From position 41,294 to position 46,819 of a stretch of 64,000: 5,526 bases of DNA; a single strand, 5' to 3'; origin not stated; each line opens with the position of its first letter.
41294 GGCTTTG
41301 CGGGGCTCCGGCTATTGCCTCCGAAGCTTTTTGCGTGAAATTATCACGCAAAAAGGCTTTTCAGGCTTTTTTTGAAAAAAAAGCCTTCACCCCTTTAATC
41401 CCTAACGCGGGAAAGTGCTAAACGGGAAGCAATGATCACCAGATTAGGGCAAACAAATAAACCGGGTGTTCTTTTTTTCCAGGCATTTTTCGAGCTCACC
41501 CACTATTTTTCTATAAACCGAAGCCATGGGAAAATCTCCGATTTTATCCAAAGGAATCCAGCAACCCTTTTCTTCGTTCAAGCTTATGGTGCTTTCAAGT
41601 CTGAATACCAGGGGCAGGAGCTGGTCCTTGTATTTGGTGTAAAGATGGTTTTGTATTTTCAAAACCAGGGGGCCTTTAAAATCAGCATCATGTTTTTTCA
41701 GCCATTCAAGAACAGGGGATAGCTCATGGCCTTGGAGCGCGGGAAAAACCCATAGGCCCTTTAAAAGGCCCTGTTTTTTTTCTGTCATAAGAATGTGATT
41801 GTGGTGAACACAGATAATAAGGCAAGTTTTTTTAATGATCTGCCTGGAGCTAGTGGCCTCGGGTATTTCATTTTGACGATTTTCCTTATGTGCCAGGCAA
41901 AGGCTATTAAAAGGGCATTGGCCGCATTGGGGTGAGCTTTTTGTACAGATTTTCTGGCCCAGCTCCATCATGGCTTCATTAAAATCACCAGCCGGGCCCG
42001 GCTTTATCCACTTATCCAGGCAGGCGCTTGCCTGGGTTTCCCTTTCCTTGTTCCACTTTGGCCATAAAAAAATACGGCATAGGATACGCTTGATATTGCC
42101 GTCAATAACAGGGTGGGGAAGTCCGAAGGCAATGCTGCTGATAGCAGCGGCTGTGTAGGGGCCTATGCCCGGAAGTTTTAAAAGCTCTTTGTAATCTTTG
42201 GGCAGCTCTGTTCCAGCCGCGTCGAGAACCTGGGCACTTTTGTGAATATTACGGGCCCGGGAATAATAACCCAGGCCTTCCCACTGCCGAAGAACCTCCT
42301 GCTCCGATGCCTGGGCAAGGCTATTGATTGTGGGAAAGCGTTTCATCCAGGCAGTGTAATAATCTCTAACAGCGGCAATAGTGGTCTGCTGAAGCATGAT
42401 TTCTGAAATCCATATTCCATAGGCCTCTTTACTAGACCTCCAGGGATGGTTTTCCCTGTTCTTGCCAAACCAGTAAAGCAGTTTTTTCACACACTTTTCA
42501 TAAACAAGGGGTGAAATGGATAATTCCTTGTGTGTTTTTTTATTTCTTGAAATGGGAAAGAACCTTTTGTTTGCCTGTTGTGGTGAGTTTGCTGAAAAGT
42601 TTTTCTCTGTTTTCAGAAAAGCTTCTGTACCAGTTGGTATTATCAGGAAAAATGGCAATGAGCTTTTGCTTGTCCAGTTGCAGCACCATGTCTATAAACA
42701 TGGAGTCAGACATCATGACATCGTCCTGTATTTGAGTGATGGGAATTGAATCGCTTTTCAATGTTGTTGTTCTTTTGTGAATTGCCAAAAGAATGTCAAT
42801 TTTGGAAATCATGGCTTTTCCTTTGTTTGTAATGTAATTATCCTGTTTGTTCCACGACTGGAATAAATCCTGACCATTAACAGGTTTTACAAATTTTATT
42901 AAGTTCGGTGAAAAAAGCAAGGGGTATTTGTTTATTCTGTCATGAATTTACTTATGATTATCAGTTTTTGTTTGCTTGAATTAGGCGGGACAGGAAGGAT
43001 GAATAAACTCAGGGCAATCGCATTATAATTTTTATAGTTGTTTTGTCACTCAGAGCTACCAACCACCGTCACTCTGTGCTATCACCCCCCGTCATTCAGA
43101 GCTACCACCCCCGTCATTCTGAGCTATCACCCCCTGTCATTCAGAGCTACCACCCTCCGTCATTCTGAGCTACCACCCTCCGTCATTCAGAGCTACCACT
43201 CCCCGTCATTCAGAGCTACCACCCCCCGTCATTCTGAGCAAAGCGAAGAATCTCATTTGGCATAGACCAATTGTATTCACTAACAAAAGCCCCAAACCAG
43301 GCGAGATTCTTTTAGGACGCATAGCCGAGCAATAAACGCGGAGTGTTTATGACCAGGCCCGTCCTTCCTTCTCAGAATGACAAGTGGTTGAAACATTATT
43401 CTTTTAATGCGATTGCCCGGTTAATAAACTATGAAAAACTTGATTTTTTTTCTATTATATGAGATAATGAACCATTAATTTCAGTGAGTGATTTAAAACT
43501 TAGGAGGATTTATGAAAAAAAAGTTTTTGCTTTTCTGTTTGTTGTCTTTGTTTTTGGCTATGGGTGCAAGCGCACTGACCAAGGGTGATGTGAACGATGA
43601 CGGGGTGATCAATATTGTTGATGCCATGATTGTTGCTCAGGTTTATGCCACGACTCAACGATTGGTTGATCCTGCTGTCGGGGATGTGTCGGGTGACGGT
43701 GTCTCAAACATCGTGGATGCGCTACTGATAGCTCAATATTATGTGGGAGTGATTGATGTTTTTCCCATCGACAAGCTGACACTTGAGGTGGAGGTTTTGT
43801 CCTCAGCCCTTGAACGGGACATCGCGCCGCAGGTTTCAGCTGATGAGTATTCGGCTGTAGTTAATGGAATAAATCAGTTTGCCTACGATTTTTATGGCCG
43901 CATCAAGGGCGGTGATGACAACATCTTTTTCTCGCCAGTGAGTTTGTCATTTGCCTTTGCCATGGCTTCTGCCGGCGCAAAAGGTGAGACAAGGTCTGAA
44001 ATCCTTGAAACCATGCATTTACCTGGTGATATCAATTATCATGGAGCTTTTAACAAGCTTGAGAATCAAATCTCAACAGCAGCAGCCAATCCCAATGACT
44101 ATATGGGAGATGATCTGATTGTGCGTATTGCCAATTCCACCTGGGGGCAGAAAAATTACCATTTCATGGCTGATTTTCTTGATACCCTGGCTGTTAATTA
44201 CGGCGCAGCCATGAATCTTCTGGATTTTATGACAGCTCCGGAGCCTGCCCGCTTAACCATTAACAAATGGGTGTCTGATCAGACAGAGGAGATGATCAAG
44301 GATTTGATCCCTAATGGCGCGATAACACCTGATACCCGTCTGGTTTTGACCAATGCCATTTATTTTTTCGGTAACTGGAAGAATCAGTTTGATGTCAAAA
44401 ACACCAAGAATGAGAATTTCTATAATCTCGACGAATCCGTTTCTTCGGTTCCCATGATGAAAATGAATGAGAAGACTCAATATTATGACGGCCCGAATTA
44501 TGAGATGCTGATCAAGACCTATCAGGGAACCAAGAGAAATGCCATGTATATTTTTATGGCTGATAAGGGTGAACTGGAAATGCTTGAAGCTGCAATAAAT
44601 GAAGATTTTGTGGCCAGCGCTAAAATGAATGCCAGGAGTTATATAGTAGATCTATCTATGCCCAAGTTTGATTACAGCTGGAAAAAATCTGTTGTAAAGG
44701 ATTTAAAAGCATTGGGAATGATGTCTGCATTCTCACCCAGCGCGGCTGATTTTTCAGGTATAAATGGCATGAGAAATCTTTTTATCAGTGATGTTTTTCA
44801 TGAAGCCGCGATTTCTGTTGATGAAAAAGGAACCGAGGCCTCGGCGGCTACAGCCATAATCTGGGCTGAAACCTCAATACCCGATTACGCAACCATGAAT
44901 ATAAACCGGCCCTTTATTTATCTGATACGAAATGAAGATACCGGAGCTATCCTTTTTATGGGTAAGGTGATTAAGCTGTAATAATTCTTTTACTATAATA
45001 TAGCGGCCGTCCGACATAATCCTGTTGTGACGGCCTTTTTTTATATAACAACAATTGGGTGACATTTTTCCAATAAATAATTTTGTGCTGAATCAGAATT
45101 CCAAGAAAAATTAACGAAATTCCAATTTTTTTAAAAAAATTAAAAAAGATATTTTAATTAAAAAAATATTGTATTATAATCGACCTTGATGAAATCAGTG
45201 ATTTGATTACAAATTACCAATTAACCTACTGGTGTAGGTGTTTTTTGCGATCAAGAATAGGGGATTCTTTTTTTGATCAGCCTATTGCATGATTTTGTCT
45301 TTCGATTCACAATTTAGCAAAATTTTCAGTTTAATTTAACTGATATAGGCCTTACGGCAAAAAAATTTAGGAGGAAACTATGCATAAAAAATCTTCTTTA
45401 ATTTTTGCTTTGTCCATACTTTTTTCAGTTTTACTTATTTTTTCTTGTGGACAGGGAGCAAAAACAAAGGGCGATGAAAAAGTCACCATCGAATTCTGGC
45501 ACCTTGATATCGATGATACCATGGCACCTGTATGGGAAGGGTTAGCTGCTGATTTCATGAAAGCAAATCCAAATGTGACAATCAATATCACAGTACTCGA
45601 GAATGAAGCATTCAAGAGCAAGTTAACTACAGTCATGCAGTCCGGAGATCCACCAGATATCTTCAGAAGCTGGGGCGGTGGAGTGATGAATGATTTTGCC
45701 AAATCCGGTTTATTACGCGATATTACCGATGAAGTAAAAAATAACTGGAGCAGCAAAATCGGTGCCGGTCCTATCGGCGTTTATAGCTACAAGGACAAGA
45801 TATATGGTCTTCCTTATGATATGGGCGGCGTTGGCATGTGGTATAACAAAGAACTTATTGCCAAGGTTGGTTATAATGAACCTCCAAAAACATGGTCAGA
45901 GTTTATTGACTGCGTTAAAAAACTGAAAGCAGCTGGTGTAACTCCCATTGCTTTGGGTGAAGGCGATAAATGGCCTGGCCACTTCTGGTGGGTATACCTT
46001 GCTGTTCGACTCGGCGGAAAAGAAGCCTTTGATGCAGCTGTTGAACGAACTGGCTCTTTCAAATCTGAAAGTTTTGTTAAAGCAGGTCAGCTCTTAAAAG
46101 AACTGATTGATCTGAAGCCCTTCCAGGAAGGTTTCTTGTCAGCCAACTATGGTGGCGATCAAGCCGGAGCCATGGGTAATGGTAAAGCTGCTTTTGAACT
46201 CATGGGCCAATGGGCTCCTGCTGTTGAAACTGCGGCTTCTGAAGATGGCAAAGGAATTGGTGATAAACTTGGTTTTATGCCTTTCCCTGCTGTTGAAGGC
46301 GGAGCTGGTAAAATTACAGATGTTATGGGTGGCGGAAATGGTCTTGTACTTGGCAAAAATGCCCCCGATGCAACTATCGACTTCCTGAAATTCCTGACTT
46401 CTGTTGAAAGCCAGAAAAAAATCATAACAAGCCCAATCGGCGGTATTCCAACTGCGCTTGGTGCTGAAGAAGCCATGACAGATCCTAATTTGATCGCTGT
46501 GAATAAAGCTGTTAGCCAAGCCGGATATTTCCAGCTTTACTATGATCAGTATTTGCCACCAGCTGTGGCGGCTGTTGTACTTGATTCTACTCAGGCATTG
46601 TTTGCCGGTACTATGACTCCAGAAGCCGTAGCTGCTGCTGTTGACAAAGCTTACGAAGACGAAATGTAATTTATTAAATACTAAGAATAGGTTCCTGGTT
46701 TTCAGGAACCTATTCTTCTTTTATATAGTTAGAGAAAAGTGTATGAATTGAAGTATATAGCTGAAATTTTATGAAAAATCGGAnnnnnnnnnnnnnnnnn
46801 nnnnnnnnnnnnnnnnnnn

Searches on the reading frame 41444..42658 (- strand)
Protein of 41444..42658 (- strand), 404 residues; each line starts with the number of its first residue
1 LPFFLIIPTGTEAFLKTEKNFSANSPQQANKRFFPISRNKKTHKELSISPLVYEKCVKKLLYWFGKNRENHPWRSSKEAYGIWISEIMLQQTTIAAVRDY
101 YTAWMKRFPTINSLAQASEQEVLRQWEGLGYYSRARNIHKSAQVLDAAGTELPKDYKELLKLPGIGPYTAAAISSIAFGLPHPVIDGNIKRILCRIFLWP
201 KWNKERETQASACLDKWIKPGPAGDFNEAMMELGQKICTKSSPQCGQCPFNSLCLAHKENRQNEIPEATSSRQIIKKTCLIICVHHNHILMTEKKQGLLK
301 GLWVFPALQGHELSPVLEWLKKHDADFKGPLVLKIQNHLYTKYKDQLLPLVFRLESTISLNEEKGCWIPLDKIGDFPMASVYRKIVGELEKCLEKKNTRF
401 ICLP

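Call 63: search_protein_families(library=pfam, proteins=[window:41444-42658:-], max_evalue=0.00001)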
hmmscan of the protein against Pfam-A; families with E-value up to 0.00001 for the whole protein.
window:41444-42658:- (404 aa): 3 families
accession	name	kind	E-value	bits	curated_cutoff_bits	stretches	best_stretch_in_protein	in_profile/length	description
PF00730.31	HhH-GPD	-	6.5e-22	78.4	26.2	1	84-211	1-101/108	HhH-GPD superfamily base excision DNA repair protein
PF14815.12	NUDIX_4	-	2.2e-08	34.3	35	1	279-386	2-111/113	NUDIX domain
PF00633.29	HHH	-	2.7e-07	30.5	24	1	152-175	6-29/30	Helix-hairpin-helix motif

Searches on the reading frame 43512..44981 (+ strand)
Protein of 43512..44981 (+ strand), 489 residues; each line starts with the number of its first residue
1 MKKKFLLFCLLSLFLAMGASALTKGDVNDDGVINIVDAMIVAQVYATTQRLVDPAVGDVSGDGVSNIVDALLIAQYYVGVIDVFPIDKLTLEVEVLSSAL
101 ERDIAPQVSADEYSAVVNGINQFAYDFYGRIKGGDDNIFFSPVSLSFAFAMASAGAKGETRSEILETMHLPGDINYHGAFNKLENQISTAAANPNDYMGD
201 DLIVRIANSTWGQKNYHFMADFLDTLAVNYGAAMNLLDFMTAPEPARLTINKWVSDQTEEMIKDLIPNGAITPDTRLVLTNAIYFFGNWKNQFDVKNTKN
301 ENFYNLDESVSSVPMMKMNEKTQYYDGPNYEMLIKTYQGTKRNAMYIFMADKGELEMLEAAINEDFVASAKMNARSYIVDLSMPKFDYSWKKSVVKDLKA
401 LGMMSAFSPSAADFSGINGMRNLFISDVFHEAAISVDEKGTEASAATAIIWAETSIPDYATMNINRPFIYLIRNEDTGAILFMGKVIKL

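Call 63: search_protein_families(library=pfam, proteins=[window:43512-44981:+], max_evalue=0.00001)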
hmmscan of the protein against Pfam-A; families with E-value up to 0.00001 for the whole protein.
window:43512-44981:+ (489 aa): 2 families
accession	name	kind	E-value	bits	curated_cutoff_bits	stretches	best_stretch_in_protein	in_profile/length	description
PF00079.25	Serpin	-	7.2e-99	331.9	27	1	120-488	3-369/370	Serpin (serine protease inhibitor)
PF00404.24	Dockerin_1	-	1.6e-08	35.1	22.9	1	24-76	1-55/57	Dockerin type I domain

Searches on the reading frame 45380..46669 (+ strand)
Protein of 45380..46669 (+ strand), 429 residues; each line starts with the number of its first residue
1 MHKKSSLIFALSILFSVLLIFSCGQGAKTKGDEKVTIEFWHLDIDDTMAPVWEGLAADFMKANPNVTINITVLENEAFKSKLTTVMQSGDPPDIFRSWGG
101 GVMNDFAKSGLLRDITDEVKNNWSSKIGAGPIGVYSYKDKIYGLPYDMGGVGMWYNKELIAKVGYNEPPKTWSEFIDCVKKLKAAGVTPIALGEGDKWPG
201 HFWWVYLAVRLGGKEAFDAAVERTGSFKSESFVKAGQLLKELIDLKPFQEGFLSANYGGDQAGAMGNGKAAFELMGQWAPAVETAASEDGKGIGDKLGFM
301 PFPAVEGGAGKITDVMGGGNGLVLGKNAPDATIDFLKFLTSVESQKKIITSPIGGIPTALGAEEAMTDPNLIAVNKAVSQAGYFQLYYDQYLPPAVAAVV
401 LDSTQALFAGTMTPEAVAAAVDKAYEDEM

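Call 63: search_protein_families(library=pfam, proteins=[window:45380-46669:+], max_evalue=0.00001)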
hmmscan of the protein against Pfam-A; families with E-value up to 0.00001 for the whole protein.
window:45380-46669:+ (429 aa): 2 families
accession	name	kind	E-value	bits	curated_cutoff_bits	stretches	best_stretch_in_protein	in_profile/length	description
PF01547.30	SBP_bac_1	-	5.2e-46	158.5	26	1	48-346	4-307/307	Bacterial extracellular solute-binding protein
PF13416.11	SBP_bac_8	-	2.9e-29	103.2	27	1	55-364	2-267/279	Bacterial extracellular solute-binding protein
